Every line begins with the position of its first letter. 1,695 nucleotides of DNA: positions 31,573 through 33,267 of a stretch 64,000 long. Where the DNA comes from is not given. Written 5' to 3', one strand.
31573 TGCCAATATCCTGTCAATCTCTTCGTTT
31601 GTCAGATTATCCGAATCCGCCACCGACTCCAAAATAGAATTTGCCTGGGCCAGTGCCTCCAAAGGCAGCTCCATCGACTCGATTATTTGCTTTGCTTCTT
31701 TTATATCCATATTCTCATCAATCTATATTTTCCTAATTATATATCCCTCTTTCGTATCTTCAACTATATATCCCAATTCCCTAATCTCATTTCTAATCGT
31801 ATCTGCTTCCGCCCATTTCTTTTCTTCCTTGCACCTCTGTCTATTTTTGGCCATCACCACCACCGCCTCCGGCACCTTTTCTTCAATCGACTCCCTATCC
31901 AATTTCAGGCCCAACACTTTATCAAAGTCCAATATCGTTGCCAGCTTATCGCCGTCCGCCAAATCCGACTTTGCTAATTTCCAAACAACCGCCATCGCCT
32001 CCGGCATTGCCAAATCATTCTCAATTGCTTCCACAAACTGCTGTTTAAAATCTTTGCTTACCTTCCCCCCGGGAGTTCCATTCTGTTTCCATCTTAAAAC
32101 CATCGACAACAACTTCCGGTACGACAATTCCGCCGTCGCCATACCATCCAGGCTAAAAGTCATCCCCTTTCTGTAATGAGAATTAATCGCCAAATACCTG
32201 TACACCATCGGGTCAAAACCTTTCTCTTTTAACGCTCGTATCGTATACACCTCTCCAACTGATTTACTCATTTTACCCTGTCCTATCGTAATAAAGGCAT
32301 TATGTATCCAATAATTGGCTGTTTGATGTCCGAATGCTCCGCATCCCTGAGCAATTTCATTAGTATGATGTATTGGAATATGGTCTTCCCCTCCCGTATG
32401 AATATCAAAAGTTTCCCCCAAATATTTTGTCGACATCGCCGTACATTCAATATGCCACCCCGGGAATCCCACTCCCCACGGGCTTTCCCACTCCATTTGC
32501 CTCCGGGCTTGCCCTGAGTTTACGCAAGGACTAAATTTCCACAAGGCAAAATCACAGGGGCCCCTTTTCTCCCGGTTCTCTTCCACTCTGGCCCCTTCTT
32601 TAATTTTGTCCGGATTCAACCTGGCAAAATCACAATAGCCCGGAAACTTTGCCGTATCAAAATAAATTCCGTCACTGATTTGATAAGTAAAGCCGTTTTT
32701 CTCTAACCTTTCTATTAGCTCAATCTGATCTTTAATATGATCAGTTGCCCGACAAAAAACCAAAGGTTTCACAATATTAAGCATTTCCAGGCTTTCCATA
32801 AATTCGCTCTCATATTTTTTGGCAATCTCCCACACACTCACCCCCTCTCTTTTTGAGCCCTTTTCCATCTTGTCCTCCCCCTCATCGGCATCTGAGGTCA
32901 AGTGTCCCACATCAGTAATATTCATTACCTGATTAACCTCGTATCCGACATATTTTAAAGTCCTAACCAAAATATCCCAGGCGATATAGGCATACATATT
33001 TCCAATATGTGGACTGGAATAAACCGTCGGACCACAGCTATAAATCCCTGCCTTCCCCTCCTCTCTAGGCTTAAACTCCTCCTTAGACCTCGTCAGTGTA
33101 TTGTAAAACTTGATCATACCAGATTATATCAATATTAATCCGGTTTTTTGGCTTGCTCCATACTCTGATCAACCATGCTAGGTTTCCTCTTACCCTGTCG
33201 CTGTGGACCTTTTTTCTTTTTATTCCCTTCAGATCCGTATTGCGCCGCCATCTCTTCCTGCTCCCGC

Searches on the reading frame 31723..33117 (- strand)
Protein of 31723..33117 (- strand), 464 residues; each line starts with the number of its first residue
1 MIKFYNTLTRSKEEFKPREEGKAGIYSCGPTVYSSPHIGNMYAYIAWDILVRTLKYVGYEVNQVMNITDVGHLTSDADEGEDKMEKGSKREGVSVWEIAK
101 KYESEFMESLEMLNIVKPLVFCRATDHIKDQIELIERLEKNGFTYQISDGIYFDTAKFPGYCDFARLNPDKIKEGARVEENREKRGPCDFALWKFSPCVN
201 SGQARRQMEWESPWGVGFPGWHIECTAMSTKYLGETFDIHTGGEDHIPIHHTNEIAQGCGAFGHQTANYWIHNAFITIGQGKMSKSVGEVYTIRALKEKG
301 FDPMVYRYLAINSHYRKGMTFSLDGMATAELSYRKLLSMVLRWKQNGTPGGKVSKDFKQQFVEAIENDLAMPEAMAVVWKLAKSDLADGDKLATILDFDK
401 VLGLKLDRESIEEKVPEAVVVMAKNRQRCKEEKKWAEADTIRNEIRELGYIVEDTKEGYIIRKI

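Call 43: search_protein_families(library=pfam, proteins=[window:31723-33117:-], max_evalue=0.001)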
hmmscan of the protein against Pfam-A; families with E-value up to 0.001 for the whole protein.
window:31723-33117:- (464 aa): 5 families
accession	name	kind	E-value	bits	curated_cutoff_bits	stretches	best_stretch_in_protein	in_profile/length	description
PF01406.26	tRNA-synt_1e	-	5e-88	295.8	27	1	15-329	2-299/301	tRNA synthetases class I (C) catalytic domain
PF09334.17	tRNA-synt_1g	-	4.6e-11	42.5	20.1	1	33-156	11-125/391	tRNA synthetases class I (M)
PF23493.1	CysS_C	-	2e-06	28.3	23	1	424-458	13-47/51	Cysteinyl-tRNA ligase anticodon binding domain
PF01921.24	tRNA-synt_1f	-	1.7e-05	24.4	27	0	238-339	236-338/360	tRNA synthetases class I (K)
PF00133.28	tRNA-synt_1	-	0.00041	19.7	22.7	0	24-111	26-120/414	tRNA synthetases class I (I, L, M and V)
